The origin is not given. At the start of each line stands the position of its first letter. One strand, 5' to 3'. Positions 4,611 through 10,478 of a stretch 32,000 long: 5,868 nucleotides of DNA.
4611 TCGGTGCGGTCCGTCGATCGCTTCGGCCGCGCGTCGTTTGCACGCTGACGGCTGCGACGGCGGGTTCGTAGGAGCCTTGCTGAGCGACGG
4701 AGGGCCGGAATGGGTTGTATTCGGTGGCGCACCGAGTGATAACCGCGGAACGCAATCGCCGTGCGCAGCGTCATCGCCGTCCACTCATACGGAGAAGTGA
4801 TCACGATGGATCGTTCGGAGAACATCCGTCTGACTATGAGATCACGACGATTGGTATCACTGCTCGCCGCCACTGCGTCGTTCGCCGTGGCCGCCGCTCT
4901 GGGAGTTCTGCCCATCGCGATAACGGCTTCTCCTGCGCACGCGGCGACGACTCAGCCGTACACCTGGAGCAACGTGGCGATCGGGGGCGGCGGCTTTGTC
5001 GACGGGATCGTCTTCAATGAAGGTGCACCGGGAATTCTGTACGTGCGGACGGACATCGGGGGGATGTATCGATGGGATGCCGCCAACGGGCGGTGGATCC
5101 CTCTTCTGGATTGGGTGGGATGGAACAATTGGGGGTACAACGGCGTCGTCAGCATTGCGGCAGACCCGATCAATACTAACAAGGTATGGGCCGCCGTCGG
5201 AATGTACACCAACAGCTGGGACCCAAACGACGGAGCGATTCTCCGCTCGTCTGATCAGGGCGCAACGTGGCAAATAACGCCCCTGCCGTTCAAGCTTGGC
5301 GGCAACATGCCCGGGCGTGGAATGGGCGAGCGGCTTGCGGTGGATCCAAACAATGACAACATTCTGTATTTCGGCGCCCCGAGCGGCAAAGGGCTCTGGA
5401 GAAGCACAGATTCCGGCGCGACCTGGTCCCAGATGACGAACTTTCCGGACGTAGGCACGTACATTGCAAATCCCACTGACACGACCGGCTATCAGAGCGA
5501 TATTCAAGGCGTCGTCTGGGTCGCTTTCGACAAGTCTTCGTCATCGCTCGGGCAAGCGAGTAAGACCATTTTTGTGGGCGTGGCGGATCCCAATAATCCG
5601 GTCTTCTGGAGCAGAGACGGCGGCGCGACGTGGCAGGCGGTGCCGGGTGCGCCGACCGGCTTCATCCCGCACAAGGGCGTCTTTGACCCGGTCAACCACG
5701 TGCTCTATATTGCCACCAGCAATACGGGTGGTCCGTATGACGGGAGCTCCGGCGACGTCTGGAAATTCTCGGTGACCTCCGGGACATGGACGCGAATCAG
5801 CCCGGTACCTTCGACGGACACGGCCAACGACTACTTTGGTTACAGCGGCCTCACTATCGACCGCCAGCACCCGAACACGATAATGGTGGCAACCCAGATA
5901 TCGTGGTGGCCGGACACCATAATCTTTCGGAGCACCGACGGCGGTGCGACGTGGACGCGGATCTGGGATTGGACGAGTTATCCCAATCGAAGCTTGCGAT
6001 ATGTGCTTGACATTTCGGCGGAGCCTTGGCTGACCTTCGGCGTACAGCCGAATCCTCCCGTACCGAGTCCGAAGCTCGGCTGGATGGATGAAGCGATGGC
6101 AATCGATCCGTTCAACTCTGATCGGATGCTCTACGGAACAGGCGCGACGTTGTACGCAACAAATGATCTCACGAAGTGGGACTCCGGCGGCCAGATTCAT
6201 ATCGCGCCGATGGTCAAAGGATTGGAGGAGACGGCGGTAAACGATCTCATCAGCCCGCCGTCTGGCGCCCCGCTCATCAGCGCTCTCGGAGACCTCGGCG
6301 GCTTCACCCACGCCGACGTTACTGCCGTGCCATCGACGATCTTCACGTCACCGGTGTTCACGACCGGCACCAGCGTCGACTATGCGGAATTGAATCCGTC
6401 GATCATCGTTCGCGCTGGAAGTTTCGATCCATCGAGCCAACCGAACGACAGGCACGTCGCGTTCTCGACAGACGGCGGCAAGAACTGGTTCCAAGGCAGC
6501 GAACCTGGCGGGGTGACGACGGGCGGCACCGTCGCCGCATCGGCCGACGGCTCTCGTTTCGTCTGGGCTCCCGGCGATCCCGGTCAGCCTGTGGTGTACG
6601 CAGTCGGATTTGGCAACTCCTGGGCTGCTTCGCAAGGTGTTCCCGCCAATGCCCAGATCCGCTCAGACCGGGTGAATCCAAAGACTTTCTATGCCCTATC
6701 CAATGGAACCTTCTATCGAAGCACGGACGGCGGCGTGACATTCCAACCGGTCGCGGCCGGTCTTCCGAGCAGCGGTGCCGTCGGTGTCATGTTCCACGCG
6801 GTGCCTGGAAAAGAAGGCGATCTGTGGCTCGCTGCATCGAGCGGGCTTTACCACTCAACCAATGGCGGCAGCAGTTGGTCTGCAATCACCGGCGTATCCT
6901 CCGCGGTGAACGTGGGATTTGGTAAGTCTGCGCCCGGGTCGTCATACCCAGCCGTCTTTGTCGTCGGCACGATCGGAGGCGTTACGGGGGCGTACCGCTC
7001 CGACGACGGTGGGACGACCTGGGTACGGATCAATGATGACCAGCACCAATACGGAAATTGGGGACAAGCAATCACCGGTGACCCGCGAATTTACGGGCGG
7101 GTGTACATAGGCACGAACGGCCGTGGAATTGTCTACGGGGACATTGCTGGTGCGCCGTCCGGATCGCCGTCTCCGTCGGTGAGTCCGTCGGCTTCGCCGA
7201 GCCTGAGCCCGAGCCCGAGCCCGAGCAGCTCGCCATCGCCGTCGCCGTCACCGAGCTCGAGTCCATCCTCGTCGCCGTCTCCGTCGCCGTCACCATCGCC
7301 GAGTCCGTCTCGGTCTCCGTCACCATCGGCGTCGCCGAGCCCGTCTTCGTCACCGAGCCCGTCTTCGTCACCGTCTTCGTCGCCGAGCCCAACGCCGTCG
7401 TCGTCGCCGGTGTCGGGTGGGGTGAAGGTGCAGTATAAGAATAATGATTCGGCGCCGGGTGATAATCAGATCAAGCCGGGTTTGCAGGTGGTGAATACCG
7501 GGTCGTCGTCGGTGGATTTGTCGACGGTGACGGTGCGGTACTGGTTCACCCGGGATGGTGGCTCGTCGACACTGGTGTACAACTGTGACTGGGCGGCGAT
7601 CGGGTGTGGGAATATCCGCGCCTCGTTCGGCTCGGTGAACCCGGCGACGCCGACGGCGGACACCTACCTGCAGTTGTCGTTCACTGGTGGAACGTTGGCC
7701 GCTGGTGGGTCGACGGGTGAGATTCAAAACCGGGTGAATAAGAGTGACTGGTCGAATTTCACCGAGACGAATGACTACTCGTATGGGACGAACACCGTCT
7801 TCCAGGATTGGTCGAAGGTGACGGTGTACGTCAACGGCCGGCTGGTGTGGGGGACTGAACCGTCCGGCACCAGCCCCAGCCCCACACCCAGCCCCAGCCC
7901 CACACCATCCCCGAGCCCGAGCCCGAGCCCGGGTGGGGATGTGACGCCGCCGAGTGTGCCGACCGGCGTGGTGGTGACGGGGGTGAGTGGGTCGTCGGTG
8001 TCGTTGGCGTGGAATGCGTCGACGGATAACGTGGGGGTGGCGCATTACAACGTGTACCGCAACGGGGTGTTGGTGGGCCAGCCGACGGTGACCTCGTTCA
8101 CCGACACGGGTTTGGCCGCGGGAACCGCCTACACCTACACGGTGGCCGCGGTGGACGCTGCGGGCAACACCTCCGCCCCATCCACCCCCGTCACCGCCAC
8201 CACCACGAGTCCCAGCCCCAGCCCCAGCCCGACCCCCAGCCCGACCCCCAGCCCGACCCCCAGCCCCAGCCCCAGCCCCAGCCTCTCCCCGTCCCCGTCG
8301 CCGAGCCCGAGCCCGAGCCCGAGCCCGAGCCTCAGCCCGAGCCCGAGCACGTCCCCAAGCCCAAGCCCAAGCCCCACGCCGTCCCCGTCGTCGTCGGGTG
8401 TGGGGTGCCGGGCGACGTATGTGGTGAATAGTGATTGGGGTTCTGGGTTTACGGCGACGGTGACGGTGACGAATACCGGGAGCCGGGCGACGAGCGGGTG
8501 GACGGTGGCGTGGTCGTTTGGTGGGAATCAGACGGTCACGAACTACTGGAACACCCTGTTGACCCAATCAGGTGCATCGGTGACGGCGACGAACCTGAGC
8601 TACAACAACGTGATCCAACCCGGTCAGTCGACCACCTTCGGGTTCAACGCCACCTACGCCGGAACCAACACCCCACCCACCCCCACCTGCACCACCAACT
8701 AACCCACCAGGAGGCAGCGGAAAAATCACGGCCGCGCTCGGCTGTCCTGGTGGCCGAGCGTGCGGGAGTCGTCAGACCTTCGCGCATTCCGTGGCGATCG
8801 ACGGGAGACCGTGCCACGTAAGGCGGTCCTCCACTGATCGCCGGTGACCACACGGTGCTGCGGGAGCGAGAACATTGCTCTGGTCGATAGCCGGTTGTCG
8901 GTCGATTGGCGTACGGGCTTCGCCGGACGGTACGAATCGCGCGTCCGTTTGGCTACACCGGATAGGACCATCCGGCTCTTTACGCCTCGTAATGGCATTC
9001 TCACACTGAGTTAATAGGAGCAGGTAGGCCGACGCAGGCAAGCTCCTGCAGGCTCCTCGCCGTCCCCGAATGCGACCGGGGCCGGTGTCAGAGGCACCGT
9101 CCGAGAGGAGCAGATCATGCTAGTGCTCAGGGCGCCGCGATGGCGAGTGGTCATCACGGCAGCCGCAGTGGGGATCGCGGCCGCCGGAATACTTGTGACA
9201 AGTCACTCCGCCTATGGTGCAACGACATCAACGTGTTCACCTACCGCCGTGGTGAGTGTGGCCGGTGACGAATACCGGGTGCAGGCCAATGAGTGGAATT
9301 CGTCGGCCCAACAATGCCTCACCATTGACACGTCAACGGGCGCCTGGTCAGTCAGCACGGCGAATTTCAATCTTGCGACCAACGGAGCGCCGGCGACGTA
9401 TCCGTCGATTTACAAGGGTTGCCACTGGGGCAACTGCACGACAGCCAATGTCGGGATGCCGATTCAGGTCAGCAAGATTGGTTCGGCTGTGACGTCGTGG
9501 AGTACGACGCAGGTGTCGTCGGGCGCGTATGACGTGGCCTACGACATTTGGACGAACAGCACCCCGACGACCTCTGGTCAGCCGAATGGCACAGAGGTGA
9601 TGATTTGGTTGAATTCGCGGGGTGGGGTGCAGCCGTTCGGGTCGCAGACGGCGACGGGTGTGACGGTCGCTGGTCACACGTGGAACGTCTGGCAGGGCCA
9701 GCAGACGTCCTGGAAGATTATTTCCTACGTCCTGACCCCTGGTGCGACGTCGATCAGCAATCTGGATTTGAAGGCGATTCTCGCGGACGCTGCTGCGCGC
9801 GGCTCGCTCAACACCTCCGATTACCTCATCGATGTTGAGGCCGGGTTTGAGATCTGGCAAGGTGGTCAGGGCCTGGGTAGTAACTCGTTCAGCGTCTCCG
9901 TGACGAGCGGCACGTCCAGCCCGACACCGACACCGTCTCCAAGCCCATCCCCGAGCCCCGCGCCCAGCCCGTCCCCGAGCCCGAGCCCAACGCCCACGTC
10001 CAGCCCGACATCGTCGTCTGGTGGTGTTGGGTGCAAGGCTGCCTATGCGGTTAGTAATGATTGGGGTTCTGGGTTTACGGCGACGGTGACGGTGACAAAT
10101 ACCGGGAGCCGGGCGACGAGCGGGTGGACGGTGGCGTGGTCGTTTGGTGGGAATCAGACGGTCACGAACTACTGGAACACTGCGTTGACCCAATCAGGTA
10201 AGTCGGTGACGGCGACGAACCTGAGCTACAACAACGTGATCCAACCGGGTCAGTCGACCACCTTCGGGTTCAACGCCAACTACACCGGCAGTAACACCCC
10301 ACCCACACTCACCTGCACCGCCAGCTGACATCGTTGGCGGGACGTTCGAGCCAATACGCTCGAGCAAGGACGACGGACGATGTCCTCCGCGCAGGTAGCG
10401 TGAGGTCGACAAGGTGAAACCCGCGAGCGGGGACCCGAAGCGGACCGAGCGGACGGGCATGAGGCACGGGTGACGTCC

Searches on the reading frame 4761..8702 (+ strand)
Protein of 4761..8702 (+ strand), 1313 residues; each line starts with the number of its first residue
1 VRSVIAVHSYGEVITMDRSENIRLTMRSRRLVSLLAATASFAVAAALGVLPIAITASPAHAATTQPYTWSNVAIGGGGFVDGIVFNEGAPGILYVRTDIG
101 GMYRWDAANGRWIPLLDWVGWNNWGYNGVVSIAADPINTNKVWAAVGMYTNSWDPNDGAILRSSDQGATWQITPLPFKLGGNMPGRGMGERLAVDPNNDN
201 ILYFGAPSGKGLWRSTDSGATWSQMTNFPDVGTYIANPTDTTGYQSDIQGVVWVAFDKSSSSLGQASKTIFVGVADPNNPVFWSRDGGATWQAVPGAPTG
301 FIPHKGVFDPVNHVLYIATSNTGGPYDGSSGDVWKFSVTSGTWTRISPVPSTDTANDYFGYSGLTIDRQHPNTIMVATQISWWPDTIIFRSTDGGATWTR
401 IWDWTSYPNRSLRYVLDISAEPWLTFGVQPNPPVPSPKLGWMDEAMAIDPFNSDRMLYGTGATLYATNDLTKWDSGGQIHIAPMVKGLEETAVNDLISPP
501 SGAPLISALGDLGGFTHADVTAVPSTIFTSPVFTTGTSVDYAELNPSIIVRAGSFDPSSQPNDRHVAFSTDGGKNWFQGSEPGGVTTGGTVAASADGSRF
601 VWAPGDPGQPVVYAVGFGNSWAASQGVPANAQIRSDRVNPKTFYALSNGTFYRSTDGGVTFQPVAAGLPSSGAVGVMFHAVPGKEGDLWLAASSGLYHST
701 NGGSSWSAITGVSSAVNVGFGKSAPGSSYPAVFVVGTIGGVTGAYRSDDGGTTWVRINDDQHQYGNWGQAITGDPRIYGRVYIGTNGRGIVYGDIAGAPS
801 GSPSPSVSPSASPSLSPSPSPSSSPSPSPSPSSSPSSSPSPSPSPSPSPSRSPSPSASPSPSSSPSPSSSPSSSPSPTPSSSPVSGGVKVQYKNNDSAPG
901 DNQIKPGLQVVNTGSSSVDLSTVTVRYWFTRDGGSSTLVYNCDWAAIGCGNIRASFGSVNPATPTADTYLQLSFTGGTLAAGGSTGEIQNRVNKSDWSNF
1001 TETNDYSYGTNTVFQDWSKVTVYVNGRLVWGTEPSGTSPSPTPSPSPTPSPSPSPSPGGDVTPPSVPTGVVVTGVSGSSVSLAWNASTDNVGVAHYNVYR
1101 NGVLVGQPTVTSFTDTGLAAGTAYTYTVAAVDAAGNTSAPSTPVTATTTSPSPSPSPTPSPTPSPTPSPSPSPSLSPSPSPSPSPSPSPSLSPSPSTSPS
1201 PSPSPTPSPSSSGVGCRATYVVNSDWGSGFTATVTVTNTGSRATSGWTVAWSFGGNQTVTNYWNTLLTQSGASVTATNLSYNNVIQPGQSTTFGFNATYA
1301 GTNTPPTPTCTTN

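Call 41: search_protein_families(library=pfam, proteins=[window:4761-8702:+], max_evalue=0.00001)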
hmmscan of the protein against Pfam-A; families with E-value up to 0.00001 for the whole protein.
window:4761-8702:+ (1313 aa): 5 families
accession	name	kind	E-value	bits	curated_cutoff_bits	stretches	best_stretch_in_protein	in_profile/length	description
PF00553.25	CBM_2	-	2.6e-29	101.9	24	1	1216-1307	1-92/101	Cellulose binding domain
PF00942.24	CBM_3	-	1.4e-22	80.4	22.4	1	890-971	1-82/83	Cellulose binding domain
PF15902.12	Sortilin-Vps10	-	3.1e-15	56.3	33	0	159-293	2-111/446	Sortilin, neurotensin receptor 3,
PF02012.26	BNR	-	1.3e-10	40.1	27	0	282-292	1-11/12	BNR/Asp-box repeat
PF00041.27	fn3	-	8.8e-09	35.9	25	1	1066-1146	2-83/84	Fibronectin type III domain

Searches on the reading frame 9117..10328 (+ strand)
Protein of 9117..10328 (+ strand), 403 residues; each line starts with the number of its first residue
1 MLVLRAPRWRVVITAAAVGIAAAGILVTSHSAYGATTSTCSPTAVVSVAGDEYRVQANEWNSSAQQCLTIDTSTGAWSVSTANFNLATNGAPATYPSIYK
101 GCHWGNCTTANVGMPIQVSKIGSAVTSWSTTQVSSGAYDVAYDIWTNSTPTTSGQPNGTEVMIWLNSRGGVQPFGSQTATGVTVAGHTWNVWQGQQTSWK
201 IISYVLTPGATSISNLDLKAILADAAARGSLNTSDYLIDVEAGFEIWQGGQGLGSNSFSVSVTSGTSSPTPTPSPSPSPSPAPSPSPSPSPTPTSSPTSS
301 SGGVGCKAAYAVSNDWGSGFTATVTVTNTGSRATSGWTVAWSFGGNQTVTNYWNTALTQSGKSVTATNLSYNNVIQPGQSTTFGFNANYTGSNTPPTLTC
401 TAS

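Call 41: search_protein_families(library=pfam, proteins=[window:9117-10328:+], max_evalue=0.00001)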
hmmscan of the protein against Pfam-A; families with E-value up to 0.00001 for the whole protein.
window:9117-10328:+ (403 aa): 2 families
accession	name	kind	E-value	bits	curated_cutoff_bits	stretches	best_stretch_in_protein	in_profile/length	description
PF01670.23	Glyco_hydro_12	-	5.2e-32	112.1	27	1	52-262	2-206/207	Glycosyl hydrolase family 12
PF00553.25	CBM_2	-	7.2e-31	107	24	1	306-397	1-92/101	Cellulose binding domain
